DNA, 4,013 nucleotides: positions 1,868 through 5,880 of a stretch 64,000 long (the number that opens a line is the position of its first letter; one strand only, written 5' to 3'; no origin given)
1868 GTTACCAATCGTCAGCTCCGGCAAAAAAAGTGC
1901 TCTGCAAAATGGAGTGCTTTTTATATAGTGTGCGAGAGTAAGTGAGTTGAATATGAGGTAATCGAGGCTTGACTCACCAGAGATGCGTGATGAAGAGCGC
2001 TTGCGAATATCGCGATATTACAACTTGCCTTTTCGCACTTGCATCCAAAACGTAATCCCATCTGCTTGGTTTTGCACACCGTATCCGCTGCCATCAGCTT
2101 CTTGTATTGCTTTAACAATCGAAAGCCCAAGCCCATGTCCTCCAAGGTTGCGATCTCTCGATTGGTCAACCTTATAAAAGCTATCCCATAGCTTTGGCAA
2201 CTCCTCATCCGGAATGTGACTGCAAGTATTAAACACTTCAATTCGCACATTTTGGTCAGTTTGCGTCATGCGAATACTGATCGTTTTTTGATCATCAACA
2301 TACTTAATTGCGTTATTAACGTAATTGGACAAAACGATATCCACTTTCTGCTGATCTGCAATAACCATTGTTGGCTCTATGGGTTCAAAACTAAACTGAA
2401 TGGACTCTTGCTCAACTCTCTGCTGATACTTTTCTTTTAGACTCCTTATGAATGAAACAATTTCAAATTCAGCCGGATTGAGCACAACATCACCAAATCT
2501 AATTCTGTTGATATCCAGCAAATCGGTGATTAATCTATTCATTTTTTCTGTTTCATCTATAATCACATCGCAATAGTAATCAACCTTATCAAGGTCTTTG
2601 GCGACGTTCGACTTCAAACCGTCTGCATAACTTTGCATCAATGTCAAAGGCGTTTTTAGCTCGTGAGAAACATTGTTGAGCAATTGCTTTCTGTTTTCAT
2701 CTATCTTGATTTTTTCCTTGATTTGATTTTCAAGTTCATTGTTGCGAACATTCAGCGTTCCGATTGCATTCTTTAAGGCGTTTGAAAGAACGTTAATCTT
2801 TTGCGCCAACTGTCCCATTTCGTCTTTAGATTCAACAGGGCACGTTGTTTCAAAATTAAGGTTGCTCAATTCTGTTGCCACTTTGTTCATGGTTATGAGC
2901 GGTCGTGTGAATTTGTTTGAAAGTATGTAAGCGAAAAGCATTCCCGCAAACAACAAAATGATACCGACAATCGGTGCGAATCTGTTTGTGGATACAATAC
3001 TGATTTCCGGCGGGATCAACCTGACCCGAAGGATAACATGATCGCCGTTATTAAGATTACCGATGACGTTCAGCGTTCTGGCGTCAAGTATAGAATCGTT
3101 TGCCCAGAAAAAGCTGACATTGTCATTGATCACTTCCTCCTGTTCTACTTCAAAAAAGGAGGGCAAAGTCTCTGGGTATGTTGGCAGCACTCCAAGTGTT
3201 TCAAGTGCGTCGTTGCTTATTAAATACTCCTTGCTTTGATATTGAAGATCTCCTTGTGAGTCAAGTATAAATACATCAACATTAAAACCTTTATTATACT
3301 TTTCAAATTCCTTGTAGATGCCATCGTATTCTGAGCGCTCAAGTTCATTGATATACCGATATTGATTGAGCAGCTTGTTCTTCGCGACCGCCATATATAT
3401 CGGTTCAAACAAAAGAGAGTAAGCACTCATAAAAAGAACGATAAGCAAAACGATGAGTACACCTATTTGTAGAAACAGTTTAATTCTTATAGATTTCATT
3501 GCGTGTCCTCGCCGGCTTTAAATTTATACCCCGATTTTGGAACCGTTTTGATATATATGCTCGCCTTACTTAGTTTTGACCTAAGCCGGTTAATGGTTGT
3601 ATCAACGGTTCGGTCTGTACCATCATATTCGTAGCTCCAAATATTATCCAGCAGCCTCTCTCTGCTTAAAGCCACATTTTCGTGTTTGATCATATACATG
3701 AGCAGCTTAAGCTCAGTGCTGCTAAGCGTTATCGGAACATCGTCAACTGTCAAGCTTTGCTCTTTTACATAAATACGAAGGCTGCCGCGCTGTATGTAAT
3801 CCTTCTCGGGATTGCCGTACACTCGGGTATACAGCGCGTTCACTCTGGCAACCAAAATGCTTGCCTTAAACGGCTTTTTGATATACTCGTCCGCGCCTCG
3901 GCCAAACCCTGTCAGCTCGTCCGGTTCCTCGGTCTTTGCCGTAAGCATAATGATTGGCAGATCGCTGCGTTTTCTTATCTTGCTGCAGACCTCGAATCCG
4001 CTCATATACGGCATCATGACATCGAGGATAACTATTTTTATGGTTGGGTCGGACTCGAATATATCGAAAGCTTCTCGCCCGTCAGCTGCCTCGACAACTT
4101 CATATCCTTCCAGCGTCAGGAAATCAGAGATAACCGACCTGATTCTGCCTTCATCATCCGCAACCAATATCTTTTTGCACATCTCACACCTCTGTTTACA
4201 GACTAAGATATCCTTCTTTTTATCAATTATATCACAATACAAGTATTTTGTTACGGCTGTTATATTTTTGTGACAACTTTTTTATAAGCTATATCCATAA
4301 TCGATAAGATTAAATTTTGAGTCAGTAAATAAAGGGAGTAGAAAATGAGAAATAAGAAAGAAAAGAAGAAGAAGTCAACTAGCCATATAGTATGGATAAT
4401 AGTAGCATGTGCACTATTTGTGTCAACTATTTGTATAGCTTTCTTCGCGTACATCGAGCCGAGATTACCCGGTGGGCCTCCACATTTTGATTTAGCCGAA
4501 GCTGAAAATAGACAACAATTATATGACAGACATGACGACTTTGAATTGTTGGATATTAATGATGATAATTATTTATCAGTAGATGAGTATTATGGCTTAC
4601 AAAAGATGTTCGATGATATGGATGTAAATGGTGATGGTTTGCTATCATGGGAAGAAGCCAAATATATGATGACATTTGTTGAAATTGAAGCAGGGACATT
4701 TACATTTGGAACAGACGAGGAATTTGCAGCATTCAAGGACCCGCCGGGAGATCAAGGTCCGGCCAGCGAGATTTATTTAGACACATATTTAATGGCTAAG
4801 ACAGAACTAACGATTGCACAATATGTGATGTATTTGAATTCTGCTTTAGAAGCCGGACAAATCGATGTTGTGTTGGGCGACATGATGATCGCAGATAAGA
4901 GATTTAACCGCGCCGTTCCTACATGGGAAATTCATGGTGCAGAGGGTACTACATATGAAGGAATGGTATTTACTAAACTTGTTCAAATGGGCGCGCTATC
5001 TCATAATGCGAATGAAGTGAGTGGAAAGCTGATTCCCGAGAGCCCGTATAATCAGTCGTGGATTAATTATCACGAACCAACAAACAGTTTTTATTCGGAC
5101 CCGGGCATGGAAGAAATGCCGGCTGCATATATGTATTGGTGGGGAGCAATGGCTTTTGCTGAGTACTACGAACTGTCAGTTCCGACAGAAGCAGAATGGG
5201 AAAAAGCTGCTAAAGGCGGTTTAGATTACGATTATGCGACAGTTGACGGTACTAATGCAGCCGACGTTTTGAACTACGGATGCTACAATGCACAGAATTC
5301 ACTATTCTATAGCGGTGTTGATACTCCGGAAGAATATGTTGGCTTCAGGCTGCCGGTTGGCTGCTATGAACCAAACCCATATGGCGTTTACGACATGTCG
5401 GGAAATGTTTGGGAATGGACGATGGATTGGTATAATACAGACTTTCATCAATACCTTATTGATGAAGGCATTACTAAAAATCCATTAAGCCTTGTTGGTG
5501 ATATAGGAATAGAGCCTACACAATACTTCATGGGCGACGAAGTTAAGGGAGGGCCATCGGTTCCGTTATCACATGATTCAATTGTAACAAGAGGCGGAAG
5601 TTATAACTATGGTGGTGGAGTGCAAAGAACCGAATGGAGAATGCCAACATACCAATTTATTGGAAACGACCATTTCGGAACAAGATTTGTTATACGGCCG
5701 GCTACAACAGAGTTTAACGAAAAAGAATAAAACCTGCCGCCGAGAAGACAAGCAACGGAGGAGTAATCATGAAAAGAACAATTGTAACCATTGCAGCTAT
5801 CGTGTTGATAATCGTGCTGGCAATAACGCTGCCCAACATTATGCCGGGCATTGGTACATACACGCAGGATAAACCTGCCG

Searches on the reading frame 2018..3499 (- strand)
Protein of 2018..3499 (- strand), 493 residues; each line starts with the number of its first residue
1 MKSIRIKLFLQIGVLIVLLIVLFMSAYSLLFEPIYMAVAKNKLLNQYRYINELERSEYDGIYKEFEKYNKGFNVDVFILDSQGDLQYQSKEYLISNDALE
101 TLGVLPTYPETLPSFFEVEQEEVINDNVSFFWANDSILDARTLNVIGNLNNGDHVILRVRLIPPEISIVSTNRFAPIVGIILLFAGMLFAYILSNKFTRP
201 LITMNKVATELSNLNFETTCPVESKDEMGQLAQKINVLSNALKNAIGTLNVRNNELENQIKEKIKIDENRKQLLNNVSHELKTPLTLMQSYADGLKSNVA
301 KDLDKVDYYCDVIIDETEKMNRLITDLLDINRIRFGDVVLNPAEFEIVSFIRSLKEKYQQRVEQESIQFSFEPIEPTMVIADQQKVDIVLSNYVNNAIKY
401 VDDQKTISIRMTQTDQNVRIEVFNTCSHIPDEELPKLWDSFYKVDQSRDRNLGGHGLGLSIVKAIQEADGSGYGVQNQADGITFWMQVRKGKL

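Call 29: search_protein_families(library=ncbifam, proteins=[window:2018-3499:-], max_evalue=1e-20)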
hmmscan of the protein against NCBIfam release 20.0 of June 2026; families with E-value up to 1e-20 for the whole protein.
window:2018-3499:- (493 aa): 37 families (the best 25 are shown)
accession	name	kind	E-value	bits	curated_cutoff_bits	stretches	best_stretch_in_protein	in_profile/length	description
NF033092.0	HK_WalK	equivalog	2.3e-60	204.8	725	1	259-476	361-579/594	cell wall metabolism sensor histidine kinase WalK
NF046044.1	PnpS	equivalog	1.6e-54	185.4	400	1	263-485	163-386/390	two-component system histidine kinase PnpS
TIGR02966.1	phoR_proteo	equivalog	2.9e-46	158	334.2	1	260-472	104-316/333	phosphate regulon sensor histidine kinase PhoR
NF033091.0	HK_VanS_ACDEFG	equivalog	1.1e-40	139.6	400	1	204-484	22-288/293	vancomycin resistance histidine kinase VanS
NF012163.2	BaeS_SmeS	equivalog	1.4e-40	139.6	500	1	173-470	164-437/457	sensor histidine kinase efflux regulator BaeS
NF033093.1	HK_VicK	exception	3.2e-39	134.8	680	1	262-484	201-429/448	cell wall metabolism sensor histidine kinase VicK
NF033090.1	HK_VanS_B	exception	1e-37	130.2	920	1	177-488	140-441/447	vancomycin resistance histidine kinase VanS-B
NF040691.1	MtrAB_MtrB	equivalog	4.1e-37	128.4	450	1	178-462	193-463/507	MtrAB system histidine kinase MtrB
NF047874.1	MASE3_PAS_HK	subfamily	4e-34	118.4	560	1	253-469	381-603/655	MASE3 domain-containing sensor histidine kinase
TIGR01386.1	cztS_silS_copS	subfamily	2.7e-33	115.7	292.55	1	273-488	244-456/457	heavy metal sensor histidine kinase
NF007837.0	PRK10549.1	equivalog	7.3e-33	114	603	1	177-470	169-437/466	envelope stress sensor histidine kinase BaeS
NF041210.1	his_kin_PieS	equivalog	1.8e-32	113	850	1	29-487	17-467/474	two component system sensor histidine kinase PieS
NF008235.0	PRK11006.1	equivalog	1.9e-32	112.7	390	1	260-473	194-405/431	phosphate regulon sensor histidine kinase PhoR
NF008312.0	PRK11100.1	equivalog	5.2e-31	108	356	1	178-483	187-467/477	two-component system sensor histidine kinase CreC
NF041735.1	hist_kin_RppB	equivalog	2.1e-30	105.9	400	1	270-485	216-434/438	two-component system sensor histidine kinase RppB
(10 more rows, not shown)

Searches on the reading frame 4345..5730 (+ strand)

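Call 29: search_protein_families(library=ncbifam, proteins=[window:4345-5730:+], max_evalue=1e-20)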
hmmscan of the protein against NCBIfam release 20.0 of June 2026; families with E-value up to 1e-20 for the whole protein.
window:4345-5730:+ (461 aa): 0 families

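Call 63: search_protein_families(library=pfam, proteins=[window:4345-5730:+], max_evalue=0.00001)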
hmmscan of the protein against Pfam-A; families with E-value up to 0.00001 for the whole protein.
window:4345-5730:+ (461 aa): 4 families
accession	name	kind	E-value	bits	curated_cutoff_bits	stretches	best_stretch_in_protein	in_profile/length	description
PF03781.23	FGE-sulfatase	-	6.4e-33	114.9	23.3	1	110-449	4-254/255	Sulfatase-modifying factor enzyme 1-like domain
PF13202.12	EF-hand_5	-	1.2e-06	28.2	25.9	0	85-104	1-20/25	EF hand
PF00036.39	EF-hand_1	-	6.2e-06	25.8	25.4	0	85-110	2-27/29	EF hand domain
PF13405.12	EF-hand_6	-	8.5e-06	25.5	25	0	85-110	2-27/30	EF-hand domain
